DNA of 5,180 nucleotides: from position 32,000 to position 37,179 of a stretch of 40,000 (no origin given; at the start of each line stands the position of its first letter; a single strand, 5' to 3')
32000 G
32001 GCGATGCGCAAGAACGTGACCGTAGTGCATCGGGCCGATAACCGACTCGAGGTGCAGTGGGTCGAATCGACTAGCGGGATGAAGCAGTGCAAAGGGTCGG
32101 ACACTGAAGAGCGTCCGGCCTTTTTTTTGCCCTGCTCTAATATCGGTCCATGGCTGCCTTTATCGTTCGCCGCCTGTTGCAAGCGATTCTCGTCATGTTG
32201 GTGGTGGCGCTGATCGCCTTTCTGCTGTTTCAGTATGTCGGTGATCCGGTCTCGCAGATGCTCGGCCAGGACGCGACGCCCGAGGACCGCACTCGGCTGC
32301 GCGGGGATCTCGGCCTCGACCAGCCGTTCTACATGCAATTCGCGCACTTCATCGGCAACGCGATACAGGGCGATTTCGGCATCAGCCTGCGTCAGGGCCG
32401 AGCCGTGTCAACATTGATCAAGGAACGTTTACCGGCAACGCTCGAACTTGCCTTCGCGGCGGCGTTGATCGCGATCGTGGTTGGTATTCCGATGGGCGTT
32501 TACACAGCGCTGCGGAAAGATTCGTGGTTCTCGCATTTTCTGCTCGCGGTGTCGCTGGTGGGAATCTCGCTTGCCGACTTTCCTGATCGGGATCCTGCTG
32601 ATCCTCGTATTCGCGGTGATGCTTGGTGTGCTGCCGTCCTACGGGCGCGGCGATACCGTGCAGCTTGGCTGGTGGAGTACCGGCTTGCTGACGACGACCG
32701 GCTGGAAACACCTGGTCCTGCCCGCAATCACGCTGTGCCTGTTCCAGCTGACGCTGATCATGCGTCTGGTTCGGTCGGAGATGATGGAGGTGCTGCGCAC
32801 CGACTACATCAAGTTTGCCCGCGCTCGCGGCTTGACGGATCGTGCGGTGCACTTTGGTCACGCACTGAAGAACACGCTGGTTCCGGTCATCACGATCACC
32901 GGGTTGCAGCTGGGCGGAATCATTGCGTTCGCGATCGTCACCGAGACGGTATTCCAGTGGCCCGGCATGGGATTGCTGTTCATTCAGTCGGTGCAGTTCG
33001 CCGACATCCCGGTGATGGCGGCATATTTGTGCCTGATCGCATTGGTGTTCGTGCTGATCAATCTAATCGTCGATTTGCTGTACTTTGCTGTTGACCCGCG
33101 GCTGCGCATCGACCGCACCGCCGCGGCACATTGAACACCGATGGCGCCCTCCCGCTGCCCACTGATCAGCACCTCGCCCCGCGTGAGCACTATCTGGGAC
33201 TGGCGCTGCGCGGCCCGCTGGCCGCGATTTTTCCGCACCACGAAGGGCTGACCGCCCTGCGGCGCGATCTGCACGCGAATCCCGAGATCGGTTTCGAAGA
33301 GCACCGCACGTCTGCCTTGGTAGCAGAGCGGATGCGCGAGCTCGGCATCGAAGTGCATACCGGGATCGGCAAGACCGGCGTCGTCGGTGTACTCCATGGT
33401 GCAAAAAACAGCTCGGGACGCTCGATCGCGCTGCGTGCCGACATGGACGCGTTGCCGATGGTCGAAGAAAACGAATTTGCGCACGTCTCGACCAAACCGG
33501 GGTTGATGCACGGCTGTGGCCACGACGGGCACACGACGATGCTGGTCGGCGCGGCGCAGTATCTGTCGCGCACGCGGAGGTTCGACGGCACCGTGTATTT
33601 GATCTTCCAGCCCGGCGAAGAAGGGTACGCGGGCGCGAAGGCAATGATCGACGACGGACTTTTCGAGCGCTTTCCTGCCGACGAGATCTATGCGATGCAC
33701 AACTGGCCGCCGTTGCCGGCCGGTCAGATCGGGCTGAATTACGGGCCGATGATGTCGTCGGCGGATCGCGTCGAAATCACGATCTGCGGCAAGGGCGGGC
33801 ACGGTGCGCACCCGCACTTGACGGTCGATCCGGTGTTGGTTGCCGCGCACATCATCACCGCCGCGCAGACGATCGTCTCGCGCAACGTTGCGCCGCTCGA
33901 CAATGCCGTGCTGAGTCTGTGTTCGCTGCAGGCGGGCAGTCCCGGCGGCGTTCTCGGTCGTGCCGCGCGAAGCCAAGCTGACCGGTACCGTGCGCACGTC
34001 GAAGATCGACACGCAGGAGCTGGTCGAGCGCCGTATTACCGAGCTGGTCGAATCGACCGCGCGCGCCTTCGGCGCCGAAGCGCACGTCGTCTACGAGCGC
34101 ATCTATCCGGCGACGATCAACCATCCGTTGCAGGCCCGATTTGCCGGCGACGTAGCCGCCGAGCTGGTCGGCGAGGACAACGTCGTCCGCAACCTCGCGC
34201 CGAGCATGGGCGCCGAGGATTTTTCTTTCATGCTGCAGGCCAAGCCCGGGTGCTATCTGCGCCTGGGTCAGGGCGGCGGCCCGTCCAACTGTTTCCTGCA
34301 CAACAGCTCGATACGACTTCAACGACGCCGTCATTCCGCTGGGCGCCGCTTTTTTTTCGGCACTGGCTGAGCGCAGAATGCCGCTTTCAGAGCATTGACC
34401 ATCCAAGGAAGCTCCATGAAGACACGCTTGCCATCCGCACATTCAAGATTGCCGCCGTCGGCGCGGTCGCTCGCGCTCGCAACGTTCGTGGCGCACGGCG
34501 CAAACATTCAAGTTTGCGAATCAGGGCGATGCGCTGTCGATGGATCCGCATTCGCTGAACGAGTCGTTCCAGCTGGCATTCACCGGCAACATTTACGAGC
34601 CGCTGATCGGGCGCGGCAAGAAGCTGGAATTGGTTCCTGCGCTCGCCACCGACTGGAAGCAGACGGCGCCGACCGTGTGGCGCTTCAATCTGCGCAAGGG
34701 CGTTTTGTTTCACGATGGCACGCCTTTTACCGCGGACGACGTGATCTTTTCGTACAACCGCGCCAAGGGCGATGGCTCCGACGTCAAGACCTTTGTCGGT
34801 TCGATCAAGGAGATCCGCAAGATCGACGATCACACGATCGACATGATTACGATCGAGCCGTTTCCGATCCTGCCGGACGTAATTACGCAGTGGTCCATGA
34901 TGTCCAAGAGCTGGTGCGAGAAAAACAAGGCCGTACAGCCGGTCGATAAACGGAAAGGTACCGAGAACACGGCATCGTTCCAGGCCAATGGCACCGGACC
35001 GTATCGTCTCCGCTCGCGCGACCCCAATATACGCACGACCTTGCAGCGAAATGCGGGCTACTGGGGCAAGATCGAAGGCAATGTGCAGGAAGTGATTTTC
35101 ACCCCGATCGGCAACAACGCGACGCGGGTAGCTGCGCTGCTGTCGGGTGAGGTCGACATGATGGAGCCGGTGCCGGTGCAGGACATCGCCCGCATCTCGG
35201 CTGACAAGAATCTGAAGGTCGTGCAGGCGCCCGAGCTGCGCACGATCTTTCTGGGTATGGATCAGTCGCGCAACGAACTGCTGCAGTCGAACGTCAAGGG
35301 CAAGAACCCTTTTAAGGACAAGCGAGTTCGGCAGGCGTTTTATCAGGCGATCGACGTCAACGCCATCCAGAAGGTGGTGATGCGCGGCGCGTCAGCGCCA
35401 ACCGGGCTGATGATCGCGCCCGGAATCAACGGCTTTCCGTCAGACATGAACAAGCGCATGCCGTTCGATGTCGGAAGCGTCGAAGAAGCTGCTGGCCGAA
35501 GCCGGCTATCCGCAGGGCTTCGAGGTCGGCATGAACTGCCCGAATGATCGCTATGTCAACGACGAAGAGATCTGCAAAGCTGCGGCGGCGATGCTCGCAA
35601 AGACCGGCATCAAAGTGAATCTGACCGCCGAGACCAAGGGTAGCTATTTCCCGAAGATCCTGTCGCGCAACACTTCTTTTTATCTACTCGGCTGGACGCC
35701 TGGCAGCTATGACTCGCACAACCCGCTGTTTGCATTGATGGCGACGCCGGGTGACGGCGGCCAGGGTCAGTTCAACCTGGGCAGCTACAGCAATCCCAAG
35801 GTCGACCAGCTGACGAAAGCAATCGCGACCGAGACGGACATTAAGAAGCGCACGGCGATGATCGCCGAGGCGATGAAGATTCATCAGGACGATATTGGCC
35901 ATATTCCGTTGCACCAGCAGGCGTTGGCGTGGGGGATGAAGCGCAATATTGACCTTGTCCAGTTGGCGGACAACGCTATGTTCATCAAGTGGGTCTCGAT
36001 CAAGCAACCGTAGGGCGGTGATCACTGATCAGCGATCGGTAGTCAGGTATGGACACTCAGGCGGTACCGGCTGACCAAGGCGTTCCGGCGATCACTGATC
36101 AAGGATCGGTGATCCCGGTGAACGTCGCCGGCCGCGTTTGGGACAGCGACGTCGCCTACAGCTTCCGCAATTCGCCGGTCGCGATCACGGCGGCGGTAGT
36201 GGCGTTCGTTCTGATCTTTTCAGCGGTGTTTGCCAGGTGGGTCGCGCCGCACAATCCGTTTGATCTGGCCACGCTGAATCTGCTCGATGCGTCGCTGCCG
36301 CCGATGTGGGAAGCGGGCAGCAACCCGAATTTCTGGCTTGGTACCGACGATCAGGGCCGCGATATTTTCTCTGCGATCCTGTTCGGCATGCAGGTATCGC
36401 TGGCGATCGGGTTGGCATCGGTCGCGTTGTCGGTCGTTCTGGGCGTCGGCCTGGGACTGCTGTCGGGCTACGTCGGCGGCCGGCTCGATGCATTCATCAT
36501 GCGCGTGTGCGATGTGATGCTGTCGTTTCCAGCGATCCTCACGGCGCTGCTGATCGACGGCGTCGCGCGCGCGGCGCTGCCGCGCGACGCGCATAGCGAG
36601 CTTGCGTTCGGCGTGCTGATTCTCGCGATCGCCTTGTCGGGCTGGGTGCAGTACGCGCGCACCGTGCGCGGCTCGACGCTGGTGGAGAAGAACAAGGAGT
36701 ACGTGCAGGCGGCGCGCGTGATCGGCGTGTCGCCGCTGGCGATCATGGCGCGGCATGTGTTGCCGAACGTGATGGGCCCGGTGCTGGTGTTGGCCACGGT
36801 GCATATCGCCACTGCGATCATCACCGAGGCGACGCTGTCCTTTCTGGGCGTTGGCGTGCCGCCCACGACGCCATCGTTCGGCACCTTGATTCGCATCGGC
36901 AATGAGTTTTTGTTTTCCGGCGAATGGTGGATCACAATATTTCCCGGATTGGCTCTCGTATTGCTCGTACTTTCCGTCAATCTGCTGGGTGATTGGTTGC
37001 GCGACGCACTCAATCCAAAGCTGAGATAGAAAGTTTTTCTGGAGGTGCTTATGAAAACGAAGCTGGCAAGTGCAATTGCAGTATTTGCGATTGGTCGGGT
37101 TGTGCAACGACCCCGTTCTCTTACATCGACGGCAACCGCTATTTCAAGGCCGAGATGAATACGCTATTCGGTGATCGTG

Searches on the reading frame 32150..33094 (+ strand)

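Call 32: search_protein_families(library=pfam, proteins=[window:32150-33094:+], max_evalue=0.001)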
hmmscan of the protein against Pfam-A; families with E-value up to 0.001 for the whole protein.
window:32150-33094:+ (314 aa): 1 family
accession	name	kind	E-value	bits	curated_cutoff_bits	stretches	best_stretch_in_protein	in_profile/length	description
PF19300.4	BPD_transp_1_N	-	3.9e-16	59.7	23.8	1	1-101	1-114/114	Binding-prot-dependent transport system membrane comp, N-term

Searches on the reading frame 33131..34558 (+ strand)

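Call 32: search_protein_families(library=pfam, proteins=[window:33131-34558:+], max_evalue=0.001)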
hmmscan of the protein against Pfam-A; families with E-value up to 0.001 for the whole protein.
window:33131-34558:+ (475 aa): 1 family
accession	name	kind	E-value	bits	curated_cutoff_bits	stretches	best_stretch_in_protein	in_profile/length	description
PF01546.33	Peptidase_M20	-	4.8e-30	105.4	24.6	1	100-246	1-142/206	Peptidase family M20/M25/M40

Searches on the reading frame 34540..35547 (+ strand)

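Call 32: search_protein_families(library=pfam, proteins=[window:34540-35547:+], max_evalue=0.001)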
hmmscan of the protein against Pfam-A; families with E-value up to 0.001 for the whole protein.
window:34540-35547:+ (335 aa): 1 family
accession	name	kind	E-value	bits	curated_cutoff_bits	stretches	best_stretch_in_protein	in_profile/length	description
PF00496.27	SBP_bac_5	-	1.3e-66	225.6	32.4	1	30-310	1-265/368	Bacterial extracellular solute-binding proteins, family 5 Middle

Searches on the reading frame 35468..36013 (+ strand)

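Call 32: search_protein_families(library=pfam, proteins=[window:35468-36013:+], max_evalue=0.001)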
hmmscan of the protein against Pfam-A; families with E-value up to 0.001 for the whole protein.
window:35468-36013:+ (181 aa): 1 family
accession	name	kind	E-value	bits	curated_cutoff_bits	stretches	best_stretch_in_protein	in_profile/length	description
PF00496.27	SBP_bac_5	-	5.3e-12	46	32.4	1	3-93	267-363/368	Bacterial extracellular solute-binding proteins, family 5 Middle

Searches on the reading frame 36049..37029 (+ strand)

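Call 33: search_protein_families(library=pfam, proteins=[window:36049-37029:+], max_evalue=0.001)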
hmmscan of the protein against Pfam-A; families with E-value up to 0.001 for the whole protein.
window:36049-37029:+ (326 aa): 2 families
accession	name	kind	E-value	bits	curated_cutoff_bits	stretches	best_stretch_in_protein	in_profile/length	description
PF00528.27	BPD_transp_1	-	3.6e-28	99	26.4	1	132-326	1-183/184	Binding-protein-dependent transport system inner membrane component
PF12911.12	OppC_N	-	6.8e-06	26.3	23.9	1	34-85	5-53/53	N-terminal TM domain of oligopeptide transport permease C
